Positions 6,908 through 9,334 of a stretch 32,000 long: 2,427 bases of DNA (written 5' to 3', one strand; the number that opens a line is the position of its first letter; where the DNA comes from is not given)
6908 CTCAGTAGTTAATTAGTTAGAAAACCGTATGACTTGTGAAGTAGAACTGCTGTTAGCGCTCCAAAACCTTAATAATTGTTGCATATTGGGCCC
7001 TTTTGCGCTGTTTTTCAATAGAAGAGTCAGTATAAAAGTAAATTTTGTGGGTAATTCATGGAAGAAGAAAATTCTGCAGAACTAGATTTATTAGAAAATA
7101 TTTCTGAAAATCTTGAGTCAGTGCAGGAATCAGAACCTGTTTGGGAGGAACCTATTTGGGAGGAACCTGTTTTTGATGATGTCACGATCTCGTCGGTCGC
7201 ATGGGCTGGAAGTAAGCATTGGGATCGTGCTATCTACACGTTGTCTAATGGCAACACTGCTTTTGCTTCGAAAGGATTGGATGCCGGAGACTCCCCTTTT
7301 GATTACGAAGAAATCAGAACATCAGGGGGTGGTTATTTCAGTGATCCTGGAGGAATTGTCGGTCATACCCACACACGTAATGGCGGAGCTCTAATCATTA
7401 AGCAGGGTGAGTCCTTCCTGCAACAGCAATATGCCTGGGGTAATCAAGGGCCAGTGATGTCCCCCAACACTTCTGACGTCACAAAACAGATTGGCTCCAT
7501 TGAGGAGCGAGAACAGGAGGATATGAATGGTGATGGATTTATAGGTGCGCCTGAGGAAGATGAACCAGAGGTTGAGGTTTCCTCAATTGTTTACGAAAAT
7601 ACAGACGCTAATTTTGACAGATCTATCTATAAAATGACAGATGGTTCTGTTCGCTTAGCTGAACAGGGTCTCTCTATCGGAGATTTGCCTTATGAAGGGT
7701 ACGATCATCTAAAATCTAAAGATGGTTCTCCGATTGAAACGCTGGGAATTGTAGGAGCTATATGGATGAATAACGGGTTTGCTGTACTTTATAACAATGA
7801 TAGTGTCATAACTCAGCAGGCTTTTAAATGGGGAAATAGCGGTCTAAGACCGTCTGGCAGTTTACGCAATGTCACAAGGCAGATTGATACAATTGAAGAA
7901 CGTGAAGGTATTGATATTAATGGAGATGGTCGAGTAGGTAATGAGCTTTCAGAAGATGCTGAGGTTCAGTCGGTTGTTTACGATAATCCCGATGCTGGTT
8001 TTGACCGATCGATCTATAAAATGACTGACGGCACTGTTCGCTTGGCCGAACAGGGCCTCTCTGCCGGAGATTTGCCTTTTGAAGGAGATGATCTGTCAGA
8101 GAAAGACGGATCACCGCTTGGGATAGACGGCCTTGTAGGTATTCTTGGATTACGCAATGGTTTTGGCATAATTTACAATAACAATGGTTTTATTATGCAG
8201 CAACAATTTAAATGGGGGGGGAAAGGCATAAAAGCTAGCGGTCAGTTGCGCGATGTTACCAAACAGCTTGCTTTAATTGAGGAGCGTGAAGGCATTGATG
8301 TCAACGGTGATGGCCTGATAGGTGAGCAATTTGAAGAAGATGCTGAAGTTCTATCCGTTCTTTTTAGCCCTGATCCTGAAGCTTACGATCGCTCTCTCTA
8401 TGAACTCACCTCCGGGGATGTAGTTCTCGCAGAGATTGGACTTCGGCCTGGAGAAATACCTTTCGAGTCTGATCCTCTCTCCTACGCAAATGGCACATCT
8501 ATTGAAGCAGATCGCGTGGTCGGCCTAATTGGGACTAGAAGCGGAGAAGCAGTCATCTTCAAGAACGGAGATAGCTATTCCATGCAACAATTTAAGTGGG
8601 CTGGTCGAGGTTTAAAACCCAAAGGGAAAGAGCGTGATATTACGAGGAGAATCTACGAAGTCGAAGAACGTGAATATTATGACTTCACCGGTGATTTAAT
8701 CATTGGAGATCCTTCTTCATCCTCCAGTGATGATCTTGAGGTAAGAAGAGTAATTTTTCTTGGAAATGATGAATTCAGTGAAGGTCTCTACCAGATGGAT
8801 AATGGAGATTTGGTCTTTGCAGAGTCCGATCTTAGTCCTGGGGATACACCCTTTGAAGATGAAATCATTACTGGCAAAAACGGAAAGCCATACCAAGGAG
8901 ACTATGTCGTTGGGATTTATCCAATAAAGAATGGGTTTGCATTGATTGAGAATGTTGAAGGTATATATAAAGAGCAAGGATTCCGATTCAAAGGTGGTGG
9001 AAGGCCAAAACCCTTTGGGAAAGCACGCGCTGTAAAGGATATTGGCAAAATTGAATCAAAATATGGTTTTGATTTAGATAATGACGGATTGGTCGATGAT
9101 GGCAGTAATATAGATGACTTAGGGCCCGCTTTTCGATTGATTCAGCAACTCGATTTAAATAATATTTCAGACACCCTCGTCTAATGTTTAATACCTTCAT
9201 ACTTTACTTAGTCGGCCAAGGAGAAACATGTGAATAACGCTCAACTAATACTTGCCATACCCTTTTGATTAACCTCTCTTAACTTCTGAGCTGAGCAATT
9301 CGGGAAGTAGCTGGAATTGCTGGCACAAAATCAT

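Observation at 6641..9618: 3-kb low-GC island inserted into the 3' end of mnmE, bounded by a perfect 13-bp direct repeat that duplicates the MnmE C-terminus and stop, with no recombinase aboard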

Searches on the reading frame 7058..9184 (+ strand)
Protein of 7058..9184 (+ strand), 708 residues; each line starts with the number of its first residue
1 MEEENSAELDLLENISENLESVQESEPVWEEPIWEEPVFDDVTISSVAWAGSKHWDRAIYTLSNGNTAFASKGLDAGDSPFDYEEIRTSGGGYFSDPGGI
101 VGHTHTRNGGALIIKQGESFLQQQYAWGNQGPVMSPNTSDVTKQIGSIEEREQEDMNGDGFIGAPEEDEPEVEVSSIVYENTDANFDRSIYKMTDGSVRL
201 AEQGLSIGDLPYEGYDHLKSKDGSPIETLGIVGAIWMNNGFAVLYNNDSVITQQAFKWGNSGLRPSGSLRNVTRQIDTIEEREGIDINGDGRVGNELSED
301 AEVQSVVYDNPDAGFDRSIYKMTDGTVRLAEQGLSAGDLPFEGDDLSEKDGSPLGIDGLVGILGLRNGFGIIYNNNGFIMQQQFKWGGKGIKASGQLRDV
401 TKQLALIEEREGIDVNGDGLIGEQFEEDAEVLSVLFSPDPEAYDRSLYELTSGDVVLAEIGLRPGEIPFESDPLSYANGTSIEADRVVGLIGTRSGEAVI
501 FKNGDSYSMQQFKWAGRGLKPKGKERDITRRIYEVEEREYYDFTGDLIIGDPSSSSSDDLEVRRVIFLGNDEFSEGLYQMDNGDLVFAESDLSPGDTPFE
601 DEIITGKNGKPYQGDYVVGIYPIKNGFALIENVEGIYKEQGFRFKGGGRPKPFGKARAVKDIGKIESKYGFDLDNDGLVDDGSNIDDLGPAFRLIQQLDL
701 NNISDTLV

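Call 7: search_protein_families(library=pfam, proteins=[window:7058-9184:+], max_evalue=0.01)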
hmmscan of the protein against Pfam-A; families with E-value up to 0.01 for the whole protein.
window:7058-9184:+ (708 aa): 0 families

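Call 11: find_homologous_proteins(query=window:7058-9184:+, max_evalue=0.001)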
Query window:7058-9184:+ (708 aa): 48 proteins with E <= 0.001 among 8000 candidates.
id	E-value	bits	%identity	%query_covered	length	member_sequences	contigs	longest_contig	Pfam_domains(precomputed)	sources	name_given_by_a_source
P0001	0.0e+0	1523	94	100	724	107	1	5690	-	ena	-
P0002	0.0e+0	1240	78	100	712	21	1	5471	-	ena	-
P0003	0.0e+0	1195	57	91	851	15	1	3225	-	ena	-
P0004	0.0e+0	1169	58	94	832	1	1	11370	-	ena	-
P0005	0.0e+0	1044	67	100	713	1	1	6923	-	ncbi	-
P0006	1.6e-290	984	64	100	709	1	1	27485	-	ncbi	-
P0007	9.7e-290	982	65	98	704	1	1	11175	-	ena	-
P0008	2.2e-286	970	65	97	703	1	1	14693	-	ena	-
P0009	1.7e-283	961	54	74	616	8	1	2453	-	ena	-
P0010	5.7e-283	959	66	92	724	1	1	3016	-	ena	-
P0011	4.5e-282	956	66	92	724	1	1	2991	-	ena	-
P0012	4.5e-282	956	66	92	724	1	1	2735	-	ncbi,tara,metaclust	tara:strand:+ start:248 stop:2422 length:2175 start_codon:yes stop_codon:yes gene_type:complete|meta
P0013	8.9e-282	955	66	92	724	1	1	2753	-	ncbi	-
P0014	3.2e-281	953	66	92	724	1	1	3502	-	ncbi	-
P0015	3.4e-281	953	66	92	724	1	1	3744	-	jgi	jgi:hypothetical protein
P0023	1.8e-260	885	72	79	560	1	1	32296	-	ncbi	-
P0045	1.0e-136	476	46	69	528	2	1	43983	-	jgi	-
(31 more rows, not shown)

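Call 15: find_encoding_contigs(protein=P0001, flank=10000, max_places=4)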
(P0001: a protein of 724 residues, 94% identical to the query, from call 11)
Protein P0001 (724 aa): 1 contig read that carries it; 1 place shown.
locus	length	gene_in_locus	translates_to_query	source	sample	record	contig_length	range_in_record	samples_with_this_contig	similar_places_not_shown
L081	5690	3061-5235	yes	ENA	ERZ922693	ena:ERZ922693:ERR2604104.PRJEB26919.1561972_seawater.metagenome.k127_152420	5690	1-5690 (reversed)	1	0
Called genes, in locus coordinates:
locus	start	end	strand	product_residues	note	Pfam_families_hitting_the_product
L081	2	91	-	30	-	?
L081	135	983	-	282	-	PF02749:QRPTase_N, PF01729:QRPTase_C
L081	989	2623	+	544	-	-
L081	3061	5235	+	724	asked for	-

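Call 16: find_encoding_contigs(protein=P0002, flank=10000, max_places=4)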
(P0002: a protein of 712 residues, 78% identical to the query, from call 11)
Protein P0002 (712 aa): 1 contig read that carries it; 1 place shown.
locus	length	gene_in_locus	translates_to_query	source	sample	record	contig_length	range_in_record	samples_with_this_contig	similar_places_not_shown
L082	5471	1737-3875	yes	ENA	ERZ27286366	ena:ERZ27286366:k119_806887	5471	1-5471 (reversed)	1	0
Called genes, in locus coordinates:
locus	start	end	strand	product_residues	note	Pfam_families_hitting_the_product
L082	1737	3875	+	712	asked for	-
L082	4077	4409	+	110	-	-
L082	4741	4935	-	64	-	-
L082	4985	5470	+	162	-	?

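Call 17: find_encoding_contigs(protein=P0006, flank=10000, max_places=4)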
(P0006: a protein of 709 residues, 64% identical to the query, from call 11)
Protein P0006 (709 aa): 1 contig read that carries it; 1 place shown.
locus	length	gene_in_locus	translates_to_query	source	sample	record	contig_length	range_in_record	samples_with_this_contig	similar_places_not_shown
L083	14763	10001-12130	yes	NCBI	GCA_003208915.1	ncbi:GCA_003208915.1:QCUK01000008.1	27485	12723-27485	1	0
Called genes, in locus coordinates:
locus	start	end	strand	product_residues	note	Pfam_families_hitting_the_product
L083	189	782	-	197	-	PF00574:CLP_protease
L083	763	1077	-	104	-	-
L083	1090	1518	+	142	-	PF11264:ThylakoidFormat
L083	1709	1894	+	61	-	-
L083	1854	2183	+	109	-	PF02617:ClpS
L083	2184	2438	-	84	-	-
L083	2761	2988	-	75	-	-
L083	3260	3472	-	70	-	-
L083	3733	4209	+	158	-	PF07883:Cupin_2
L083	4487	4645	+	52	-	-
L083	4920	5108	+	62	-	-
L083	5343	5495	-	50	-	-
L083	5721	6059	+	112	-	-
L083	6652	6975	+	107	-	-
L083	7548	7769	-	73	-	-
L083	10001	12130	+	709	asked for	-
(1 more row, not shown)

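Call 18: find_encoding_contigs(protein=P0023, flank=10000, max_places=4)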
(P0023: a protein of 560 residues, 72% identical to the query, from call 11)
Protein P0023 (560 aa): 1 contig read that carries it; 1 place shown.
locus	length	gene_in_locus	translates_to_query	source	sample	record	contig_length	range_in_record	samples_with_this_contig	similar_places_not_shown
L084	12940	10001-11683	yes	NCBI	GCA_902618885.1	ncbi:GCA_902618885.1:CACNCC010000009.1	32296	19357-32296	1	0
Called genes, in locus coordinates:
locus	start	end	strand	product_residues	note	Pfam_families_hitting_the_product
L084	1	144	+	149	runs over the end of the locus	-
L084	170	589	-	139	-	-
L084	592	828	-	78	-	-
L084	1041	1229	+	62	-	-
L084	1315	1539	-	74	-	PF11746:DUF3303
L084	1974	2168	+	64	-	-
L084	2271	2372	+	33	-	-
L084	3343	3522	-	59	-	-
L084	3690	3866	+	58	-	-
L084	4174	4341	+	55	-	PF14105:DUF4278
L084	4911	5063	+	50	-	-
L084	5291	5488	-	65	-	-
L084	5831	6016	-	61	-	-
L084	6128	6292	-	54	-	-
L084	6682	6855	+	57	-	-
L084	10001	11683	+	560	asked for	-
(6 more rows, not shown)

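Call 26: find_related_loci(query=window:7058-9184:+, collection=viral_contigs, flank=10000)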
Query window:7058-9184:+ (708 aa) in viral_contigs; peptide patterns used: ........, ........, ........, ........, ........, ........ (x = any residue, [..] = any of these).
No stretch of DNA in the collection matches any of the patterns.

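Call 27: search_dna_similar(query=window:7058-9184:+, collection=phages, mode=protein, max_evalue=0.001, max_rows=10)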
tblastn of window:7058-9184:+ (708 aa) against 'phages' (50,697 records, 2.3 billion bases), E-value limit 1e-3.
No match.

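Call 28: find_encoding_contigs(protein=P0045, flank=10000, max_places=3)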
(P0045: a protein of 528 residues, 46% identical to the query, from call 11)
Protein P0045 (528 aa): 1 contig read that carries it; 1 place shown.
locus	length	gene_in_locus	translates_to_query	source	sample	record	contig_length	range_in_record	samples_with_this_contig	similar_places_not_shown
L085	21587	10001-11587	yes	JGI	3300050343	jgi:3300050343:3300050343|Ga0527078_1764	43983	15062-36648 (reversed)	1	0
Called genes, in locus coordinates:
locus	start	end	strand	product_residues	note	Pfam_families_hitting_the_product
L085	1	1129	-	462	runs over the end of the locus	PF00421:PSII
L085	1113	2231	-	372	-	PF00124:Photo_RC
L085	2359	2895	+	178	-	PF02392:Ycf4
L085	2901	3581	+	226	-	PF00160:Pro_isomerase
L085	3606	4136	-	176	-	PF01842:ACT, PF13291:ACT_4 (weak), PF22190:TTHA0829-like_ACT (faint), PF22629:ACT_AHAS_ss, PF13710:ACT_5, PF10369:ALS_ss_C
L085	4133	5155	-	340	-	PF12146:Hydrolase_4, PF20408:Abhydrolase_11 (faint), PF00561:Abhydrolase_1, PF12697:Abhydrolase_6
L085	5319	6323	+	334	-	PF02005:TRM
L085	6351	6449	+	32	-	PF08041:PetM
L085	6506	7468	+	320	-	PF01073:3Beta_HSD, PF01370:Epimerase, PF05368:NmrA, PF13460:NAD_binding_10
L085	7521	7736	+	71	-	-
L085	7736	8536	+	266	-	PF01135:PCMT, PF01209:Ubie_methyltran, PF13489:Methyltransf_23, PF13847:Methyltransf_31, PF08241:Methyltransf_11, PF08242:Methyltransf_12, PF13649:Methyltransf_25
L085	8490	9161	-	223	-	PF00849:PseudoU_synth_2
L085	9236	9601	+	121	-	-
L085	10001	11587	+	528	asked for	-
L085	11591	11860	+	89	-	PF01176:eIF-1a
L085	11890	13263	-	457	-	PF00890:FAD_binding_2 (faint), PF01134:GIDA (faint), PF07992:Pyr_redox_2, PF12831:FAD_oxidored (faint), PF13738:Pyr_redox_3, PF00070:Pyr_redox, PF00085:Thioredoxin, PF13098:Thioredoxin_2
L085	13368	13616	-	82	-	-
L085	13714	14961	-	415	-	PF04851:ResIII, PF00271:Helicase_C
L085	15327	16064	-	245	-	-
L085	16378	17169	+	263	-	PF01262:AlaDh_PNT_C, PF02826:2-Hacid_dh_C (faint)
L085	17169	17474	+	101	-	PF12769:PNTB_4TM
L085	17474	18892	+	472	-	PF02233:PNTB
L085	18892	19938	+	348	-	PF00561:Abhydrolase_1, PF12146:Hydrolase_4, PF12697:Abhydrolase_6, PF00326:Peptidase_S9 (faint)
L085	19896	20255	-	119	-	-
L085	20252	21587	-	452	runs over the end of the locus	PF02670:DXP_reductoisom, PF08436:DXP_redisom_C, PF13288:DXPR_C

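Call 29: find_encoding_contigs(protein=P0008, flank=10000, max_places=3)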
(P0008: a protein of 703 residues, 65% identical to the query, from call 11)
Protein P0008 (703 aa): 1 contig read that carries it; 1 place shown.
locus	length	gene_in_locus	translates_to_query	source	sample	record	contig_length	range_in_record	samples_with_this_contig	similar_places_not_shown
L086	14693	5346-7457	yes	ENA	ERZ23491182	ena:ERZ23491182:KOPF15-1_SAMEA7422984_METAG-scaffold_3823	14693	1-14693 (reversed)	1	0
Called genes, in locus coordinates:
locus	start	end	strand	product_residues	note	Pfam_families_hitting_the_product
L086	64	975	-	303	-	PF00561:Abhydrolase_1, PF12146:Hydrolase_4, PF12697:Abhydrolase_6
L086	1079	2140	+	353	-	PF02005:TRM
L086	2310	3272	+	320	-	PF01073:3Beta_HSD, PF01370:Epimerase, PF05368:NmrA, PF13460:NAD_binding_10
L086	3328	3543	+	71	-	-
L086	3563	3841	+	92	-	-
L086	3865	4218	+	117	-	PF08241:Methyltransf_11 (weak), PF13649:Methyltransf_25 (faint), PF13847:Methyltransf_31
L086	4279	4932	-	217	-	PF00849:PseudoU_synth_2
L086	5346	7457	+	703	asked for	-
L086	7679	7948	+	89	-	PF01176:eIF-1a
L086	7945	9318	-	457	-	PF01134:GIDA (faint), PF07992:Pyr_redox_2, PF12831:FAD_oxidored (faint), PF13738:Pyr_redox_3, PF00070:Pyr_redox, PF00085:Thioredoxin, PF13098:Thioredoxin_2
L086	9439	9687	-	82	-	-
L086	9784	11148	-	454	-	PF04851:ResIII, PF00271:Helicase_C (weak)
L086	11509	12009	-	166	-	-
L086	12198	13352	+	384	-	PF05222:AlaDh_PNT_N, PF01262:AlaDh_PNT_C, PF02826:2-Hacid_dh_C (faint)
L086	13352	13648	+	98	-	PF12769:PNTB_4TM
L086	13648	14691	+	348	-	?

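Call 31: find_related_loci(query=window:7058-9184:+, collection=metagenome_contigs, flank=10000)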
Query window:7058-9184:+ (708 aa) in metagenome_contigs; peptide patterns used: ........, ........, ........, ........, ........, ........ (x = any residue, [..] = any of these).
29 stretches matched a pattern; 4 encode a relative of the query (tblastn E <= 1e-3); 4 distinct loci.
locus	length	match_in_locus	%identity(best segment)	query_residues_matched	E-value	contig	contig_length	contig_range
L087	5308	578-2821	92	1-708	0e+0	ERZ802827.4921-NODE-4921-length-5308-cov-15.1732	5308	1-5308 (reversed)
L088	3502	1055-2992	66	34-696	0e+0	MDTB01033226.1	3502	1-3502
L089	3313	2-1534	64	12-707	0e+0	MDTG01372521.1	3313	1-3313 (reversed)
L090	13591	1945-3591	46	30-708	2e-140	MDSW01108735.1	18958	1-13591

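Call 48: search_protein_families(library=pfam, proteins=[L082:4077-4409:+, L082:4985-5470:+], max_evalue=0.01)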
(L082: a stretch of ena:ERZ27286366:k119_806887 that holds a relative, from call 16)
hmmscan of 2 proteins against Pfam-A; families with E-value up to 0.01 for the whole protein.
L082:4077-4409:+ (110 aa): 0 families

L082:4985-5470:+ (162 aa): 1 family
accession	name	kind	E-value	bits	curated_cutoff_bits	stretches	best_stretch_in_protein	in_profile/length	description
PF00353.25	HemolysinCabind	-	0.0048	17.3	23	0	124-161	2-36/36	RTX calcium-binding nonapeptide repeat (4 copies)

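Call 50: search_protein_families(library=ncbifam, proteins=[window:7058-9184:+, L086:4279-4932:-], max_evalue=0.01)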
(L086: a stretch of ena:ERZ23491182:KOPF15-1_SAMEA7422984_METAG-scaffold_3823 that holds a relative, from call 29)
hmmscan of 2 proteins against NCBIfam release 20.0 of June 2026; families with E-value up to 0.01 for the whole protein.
window:7058-9184:+ (708 aa): 0 families

L086:4279-4932:- (217 aa): 5 families
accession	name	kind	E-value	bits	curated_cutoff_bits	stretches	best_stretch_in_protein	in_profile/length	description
NF008487.1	PRK11394.1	equivalog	3e-49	167.4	284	1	3-188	30-205/206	23S rRNA pseudouridine(2457) synthase RluE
TIGR00093.1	TIGR00093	subfamily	3.3e-45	153.7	109.3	1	7-188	1-160/161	pseudouridine synthase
NF008097.0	PRK10839.1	equivalog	7.4e-18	65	275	1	5-191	64-226/232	16S rRNA pseudouridine(516) synthase RsuA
NF007976.1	PRK10700.1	equivalog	1.2e-15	57.4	290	2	37-96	104-163/291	23S rRNA pseudouridine(2605) synthase RluB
NF007784.0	PRK10475.1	equivalog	2.1e-13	49.9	318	2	2-96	68-160/290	23S rRNA pseudouridine(2604) synthase RluF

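Call 51: search_solved_structures(query=window:7058-9184:+, max_evalue=1)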
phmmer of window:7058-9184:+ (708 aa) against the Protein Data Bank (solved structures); distinct sequences matched with E-value up to 1: 0.

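Call 66: predict_structure(alignment_id=A1)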
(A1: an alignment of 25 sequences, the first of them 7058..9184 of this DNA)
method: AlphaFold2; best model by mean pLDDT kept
length: 708 residues; sequences in the alignment: 25
mean_pLDDT: 76.3   pTM: 0.28
mean pLDDT of the five models: 76.3, 76.3, 74.3, 73.5, 73.2
residues with pLDDT >= 90: 46; 70-90: 518; 50-70: 61; < 50: 83
segments of 3 or more residues with pLDDT < 50: 1-38, 167-169, 296-299, 424-427, 554-558, 681-708
pLDDT, mean of each block of 10 residues (from residue 1): 33 34 39 43 87 85 88 87 82 78 85 89 85 86 88 85 62 85 79 89 86 76 85 85 87 85 80 78 76 55 83 75 86 80 79 82 81 85 79 81 73 71 57 85 83 86 80 80 88 84 89 76 84 83 80 52 83 83 84 77 78 84 85 85 71 82 79 71 36 32 37
secondary structure, 60 per line:
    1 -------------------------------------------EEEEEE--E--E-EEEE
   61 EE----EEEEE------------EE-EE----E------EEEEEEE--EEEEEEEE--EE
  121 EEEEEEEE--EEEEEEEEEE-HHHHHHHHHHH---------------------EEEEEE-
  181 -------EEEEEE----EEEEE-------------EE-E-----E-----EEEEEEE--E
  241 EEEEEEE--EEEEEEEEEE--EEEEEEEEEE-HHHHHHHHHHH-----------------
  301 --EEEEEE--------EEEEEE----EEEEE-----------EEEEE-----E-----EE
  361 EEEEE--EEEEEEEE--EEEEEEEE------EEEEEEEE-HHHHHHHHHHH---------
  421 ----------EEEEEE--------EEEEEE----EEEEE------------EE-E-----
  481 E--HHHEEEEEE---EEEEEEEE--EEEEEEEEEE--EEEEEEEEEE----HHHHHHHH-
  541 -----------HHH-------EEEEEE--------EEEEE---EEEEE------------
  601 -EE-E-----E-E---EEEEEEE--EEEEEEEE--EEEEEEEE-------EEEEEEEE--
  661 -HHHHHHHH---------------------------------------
elements in order (helices of 4 or more, strands of 3 or more residues): E44-49 E57-62 E67-71 E100-106 E109-116 E119-128 E131-140 H142-152 E174-179 E188-193 E198-202 E231-237 E240-247 E250-259 E262-271 H273-283 E303-308 E317-322 E327-331 E343-347 E359-365 E368-375 E378-385 E392-399 H401-411 E431-436 E445-450 E455-459 E487-492 E496-503 E506-515 E518-527 H532-539 E562-567 E576-580 E584-588 E617-623 E626-633 E636-643 E651-658 H662-669
